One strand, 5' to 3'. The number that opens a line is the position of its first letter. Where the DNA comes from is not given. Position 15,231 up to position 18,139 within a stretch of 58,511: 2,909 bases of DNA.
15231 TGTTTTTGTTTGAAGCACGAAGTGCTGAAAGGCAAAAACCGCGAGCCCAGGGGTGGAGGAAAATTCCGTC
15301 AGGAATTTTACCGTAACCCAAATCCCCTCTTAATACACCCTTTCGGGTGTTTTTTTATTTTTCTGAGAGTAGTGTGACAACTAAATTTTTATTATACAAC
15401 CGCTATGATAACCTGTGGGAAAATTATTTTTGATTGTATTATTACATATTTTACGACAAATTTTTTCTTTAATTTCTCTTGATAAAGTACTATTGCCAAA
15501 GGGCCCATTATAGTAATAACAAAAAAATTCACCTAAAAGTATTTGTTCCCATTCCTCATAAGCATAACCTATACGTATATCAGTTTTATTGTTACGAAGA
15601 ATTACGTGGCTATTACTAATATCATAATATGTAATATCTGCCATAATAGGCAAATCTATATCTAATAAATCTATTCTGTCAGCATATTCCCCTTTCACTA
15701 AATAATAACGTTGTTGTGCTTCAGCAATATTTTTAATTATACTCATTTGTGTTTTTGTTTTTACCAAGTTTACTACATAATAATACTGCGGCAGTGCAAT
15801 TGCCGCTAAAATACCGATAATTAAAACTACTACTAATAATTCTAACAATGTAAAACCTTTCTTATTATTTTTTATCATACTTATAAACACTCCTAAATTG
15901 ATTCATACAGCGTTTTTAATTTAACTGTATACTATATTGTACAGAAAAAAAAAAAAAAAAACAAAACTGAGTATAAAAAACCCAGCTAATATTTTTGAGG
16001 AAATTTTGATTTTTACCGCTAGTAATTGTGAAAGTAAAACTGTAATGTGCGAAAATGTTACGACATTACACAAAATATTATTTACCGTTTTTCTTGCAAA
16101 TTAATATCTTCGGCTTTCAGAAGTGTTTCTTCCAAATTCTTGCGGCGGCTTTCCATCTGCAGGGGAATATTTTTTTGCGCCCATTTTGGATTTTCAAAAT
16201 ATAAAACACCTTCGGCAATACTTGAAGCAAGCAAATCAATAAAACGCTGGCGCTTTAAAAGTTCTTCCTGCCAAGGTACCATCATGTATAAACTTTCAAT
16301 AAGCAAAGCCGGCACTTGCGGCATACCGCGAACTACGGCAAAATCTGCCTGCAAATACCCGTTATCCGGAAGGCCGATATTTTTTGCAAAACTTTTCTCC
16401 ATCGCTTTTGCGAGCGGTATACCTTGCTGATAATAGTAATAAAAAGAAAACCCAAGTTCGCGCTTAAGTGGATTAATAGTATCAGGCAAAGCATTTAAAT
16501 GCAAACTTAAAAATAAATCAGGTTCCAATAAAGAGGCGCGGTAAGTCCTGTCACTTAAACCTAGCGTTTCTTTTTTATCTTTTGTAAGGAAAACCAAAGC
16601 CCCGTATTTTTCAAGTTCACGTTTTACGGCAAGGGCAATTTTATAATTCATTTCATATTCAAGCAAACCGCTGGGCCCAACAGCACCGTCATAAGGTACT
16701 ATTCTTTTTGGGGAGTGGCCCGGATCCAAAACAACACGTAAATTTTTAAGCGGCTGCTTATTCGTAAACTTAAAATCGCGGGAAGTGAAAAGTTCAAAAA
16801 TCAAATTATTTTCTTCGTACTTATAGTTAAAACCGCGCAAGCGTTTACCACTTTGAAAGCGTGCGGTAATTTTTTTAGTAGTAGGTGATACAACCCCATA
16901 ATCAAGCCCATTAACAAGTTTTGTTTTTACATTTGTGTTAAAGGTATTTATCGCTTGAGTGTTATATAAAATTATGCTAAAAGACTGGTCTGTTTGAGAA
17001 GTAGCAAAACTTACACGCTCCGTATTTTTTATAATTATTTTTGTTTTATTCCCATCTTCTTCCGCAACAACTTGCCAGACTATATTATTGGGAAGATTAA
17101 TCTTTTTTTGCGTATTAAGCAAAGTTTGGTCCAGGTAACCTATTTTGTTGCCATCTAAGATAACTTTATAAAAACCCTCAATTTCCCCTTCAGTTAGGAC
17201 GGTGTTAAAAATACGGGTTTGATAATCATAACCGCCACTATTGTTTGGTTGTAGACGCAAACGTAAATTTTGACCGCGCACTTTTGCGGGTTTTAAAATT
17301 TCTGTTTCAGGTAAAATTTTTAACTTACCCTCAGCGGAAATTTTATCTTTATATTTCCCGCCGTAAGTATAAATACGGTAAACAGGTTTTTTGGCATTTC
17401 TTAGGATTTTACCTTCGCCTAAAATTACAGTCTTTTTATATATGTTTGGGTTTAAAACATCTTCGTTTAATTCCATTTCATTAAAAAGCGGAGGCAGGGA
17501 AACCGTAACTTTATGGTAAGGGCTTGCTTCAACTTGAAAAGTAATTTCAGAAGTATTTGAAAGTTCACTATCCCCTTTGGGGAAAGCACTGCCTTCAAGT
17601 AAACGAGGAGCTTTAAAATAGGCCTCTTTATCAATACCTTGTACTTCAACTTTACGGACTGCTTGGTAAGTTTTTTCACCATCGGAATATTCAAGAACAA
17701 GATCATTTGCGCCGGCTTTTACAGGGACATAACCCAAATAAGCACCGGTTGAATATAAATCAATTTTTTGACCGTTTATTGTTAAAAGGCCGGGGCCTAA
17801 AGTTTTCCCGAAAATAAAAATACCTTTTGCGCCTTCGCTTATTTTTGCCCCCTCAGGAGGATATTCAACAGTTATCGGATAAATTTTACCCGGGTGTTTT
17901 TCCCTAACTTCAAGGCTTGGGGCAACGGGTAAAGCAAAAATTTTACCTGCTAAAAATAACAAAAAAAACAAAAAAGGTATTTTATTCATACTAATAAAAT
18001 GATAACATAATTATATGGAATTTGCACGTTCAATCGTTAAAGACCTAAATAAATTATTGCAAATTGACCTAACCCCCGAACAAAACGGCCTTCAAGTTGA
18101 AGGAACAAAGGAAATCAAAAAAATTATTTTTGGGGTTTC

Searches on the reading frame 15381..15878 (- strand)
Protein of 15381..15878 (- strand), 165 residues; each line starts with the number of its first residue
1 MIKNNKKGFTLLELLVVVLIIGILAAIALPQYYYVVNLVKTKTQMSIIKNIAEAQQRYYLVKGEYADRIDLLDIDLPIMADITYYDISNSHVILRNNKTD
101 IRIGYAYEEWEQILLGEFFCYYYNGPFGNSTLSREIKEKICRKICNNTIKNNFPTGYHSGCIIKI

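Call 12: find_encoding_contigs(protein=window:15381-15878:-, flank=3000, max_places=10)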
Protein window:15381-15878:- (165 aa): 1 contig read that carries it; 1 place shown.
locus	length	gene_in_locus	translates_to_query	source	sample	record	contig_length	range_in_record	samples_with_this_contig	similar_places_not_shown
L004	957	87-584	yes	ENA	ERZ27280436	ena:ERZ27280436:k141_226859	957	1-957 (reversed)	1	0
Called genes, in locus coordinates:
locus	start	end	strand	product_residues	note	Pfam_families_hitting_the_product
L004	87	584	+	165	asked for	PF07963:N_methyl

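Call 40: search_protein_families(library=pfam, proteins=[window:15381-15878:-], max_evalue=0.001)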
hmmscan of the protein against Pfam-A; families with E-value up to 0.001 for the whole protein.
window:15381-15878:- (165 aa): 1 family
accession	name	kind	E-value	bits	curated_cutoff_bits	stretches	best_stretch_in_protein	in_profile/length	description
PF07963.17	N_methyl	-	6.6e-10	38.6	21.2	1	3-29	1-27/27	Prokaryotic N-terminal methylation motif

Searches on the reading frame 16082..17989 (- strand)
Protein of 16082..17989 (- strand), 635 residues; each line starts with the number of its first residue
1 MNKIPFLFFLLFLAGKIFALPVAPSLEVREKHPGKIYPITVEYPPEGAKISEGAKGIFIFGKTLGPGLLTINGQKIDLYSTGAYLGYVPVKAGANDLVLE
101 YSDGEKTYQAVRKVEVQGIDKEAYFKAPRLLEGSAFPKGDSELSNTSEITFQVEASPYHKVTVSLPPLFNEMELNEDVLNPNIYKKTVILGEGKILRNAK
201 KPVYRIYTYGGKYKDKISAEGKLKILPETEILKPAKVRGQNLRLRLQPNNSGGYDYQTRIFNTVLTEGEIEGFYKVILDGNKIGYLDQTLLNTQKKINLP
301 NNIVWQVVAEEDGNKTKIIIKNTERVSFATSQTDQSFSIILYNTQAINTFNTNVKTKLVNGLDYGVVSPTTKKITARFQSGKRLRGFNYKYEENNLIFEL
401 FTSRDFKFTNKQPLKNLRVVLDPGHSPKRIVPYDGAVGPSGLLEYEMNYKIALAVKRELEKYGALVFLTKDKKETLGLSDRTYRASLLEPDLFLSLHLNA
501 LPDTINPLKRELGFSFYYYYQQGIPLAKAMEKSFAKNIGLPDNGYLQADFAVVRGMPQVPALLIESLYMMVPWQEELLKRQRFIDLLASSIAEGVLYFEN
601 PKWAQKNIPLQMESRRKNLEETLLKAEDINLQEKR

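Call 15: find_encoding_contigs(protein=window:16082-17989:-, flank=2500, max_places=10)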
Protein window:16082-17989:- (635 aa): 4 contigs read that carry it; 3 places shown.
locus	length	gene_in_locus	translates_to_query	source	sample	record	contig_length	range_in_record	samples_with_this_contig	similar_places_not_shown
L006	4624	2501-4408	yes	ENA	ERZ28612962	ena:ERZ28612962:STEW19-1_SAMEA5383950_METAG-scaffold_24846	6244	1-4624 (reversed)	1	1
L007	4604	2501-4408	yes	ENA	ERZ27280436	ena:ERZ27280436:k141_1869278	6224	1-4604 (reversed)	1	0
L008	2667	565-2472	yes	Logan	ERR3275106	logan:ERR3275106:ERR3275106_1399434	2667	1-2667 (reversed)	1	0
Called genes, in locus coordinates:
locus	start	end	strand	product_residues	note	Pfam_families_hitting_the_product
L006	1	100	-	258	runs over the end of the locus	PF06750:A24_N_bact, PF01478:Peptidase_A24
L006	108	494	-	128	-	-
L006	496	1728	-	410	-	PF04389:Peptidase_M28 (weak), PF01546:Peptidase_M20, PF07687:M20_dimer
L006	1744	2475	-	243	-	PF01784:DUF34_NIF3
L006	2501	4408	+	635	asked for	PF01520:Amidase_3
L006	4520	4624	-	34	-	?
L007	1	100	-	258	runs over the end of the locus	PF06750:A24_N_bact, PF01478:Peptidase_A24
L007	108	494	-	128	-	-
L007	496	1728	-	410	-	PF04389:Peptidase_M28 (weak), PF01546:Peptidase_M20, PF07687:M20_dimer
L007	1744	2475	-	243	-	PF01784:DUF34_NIF3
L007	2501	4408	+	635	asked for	PF01520:Amidase_3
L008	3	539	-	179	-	?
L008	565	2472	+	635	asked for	PF01520:Amidase_3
